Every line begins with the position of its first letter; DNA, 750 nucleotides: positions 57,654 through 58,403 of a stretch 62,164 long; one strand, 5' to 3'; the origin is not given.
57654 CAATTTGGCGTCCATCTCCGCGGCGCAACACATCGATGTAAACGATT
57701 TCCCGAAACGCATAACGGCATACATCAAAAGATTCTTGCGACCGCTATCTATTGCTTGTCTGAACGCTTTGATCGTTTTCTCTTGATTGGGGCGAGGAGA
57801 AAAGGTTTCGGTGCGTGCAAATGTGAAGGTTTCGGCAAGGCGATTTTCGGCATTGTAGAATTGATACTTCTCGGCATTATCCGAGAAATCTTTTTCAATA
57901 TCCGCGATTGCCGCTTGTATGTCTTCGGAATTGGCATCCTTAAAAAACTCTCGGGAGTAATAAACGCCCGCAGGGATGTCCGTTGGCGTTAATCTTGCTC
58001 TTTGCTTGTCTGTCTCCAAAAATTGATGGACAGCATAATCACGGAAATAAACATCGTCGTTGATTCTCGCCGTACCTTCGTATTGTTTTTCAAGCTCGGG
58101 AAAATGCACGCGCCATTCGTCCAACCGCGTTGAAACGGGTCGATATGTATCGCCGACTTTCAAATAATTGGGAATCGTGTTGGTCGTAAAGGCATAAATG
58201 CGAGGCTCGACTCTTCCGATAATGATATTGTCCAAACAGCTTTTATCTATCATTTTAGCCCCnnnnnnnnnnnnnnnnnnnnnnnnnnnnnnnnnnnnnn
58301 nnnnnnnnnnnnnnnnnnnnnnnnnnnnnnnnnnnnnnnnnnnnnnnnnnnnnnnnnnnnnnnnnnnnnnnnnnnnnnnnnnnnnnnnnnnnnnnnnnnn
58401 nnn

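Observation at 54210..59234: Type ISP-like single-polypeptide nuclease?-motor-methylase-TRD with a GIY-YIG/T5orf172-like head, paired with a catalytically degenerate MTase-like protein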

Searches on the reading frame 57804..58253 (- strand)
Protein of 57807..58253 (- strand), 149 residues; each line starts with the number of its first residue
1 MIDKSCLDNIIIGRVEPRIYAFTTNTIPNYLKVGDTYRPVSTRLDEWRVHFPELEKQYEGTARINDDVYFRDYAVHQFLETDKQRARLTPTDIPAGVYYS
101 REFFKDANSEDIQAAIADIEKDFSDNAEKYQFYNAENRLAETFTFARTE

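Call 8: search_protein_families(library=pfam, proteins=[window:57807-58253:-], max_evalue=10)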
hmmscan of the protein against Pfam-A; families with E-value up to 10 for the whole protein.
seq(149 aa): 1 family
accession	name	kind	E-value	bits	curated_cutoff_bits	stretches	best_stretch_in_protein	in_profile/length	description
PF16974.11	NAR2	-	0.0057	16.7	26.6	1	25-112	42-120/142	High-affinity nitrate transporter accessory, Ig-like domain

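Call 19: search_protein_families(library=pfam, alignment_id=A1, max_evalue=1)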
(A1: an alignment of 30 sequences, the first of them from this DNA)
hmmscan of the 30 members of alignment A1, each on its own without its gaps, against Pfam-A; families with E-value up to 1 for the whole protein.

A. member 1, seq(150 aa): 1 family
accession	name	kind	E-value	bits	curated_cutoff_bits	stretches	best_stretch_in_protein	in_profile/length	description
PF16974.11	NAR2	-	0.0058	16.6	26.6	1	25-112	42-120/142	High-affinity nitrate transporter accessory, Ig-like domain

B. families by the number of members that match (of 30 scanned): 14 families
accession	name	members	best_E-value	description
PF16974.11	NAR2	10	0.0014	High-affinity nitrate transporter accessory, Ig-like domain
PF10544.15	T5orf172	3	4.2e-06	T5orf172 domain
PF04899.17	MbeD_MobD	3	0.0094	MbeD/MobD like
PF06810.17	Phage_scaffold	1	0.029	Phage capsid assembly scaffolding protein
PF18151.6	DUF5601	1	0.033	Domain of unknown function (DUF5601)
PF24911.1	YfjL_C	1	0.035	YfjL-like C-terminal domain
PF04793.17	Herpes_BBRF1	1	0.093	BRRF1-like protein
PF06023.18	Csa1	1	0.094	CRISPR-associated exonuclease Csa1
PF24035.1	DUF7344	1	0.11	Domain of unknown function (DUF7344)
PF02228.21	Gag_p19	1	0.11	Major core protein p19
PF10406.14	TAF8_C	1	0.13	Transcription factor TFIID complex subunit 8 C-term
PF24211.1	DUF7432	1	0.13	Family of unknown function (DUF7432)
PF04363.17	DUF496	1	0.15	Protein of unknown function (DUF496)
PF12616.13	DUF3775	1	0.16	Protein of unknown function (DUF3775)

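Call 29: predict_structure(alignment_id=A1)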
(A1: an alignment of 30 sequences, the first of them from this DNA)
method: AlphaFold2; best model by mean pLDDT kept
length: 150 residues; sequences in the alignment: 30
mean_pLDDT: 65.6   pTM: 0.64
mean pLDDT of the five models: 65.6, 64.0, 60.9, 60.7, 43.6
residues with pLDDT >= 90: 20; 70-90: 53; 50-70: 35; < 50: 42
segments of 3 or more residues with pLDDT < 50: 1-37
pLDDT, mean of each block of 10 residues (from residue 1): 38 30 42 47 71 68 78 85 86 69 75 88 93 64 50
secondary structure, 60 per line:
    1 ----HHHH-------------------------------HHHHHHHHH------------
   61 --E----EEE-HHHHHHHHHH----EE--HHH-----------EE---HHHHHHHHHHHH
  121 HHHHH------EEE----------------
elements in order: H5-8 H40-48 E68-70 H72-81 H109-125 E132-134

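Call 46: fold_search(model_id=the predicted structure, library=pdb)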
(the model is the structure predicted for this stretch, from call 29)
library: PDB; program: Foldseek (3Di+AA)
matches with E <= 10: 44; with E <= 0.001: 0
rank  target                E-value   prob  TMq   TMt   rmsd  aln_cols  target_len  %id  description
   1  5h60                  2.4e+00  0.03  0.13  0.08  16.4        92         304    8  Structure of Transferase mutant-C23S,C199S (released 2017-12-20)
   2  5tnu_A                2.6e+00  0.01  0.11  0.05  12.3        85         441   16  S. tokodaii XPB II crystal structure at 3.0 Angstrom resolution (released 2017-11-01)
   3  3g23_A                2.8e+00  0.07  0.15  0.09   5.7        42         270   17  Crystal structure of a ld-carboxypeptidase a (saro_1426) from novosphingobium aromaticivorans dsm at 1.89 A resolution (released 2009-02-10)
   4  2vqm                  3.4e+00  0.01  0.15  0.08  11.7       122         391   14  Structure of HDAC4 catalytic domain bound to a hydroxamic acid inhbitor (released 2008-07-08)
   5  5mmh_B                4.1e+00  0.01  0.16  0.13  15.5       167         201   12  The X-Ray Structure of the Effector Domain of the Transcriptional Regulator AmpR of Pseudomonas aeruginosa (released 2017-01-25)
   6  4czd_D                4.4e+00  0.01  0.16  0.16  14.1       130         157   10  Sirohaem decarboxylase AhbA/B - an enzyme with structural homology to the Lrp/AsnC transcription factor family that is (released 2014-06-11)
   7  6p4w_A                5.0e+00  0.01  0.11  0.05  12.3        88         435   17  XPB helicase in a complex with truncated Bax1 from Sulfurisphaera tokodaii at 2.96 Angstrom resolution (released 2020-06-03)
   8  4rk2_A                5.4e+00  0.02  0.17  0.07   9.9        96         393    6  Crystal structure of sugar transporter RHE_PF00321 from Rhizobium etli, target EFI-510806, an open conformation (released 2014-11-05)
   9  9gky_B                5.4e+00  0.01  0.14  0.09  12.8       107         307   18  Crystal Structure of Histone deacetylase (HdaH) from Vibrio cholerae in complex with decanoic acid (released 2024-11-06)
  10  1twy_A                5.7e+00  0.03  0.17  0.11   8.2        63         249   13  Crystal structure of an ABC-type phosphate transport receptor from Vibrio cholerae (released 2004-12-21)
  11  5h63_A                5.7e+00  0.03  0.16  0.09  16.7        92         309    8  Structure of Transferase mutant-C23S,C199S (released 2017-12-20)
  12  6qpq_D                6.1e+00  0.05  0.20  0.35  13.4        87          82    7  The structure of the cohesin head module elucidates the mechanism of ring opening (released 2020-02-05)
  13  9gkv_B                6.1e+00  0.01  0.16  0.09  12.9       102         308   15  Crystal Structure of Deacetylase (HdaH) from Vibrio cholerae in complex with SAHA (released 2024-11-06)
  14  5c22_B                7.0e+00  0.03  0.15  0.09  10.1        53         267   17  Crystal structure of Zn-bound HlyD from E. coli (released 2016-02-17)
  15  1elj_A                7.0e+00  0.03  0.22  0.10   7.2        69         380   12  THE CRYSTAL STRUCTURE OF LIGANDED MALTODEXTRIN-BINDING PROTEIN FROM PYROCOCCUS FURIOSUS (released 2001-01-19)
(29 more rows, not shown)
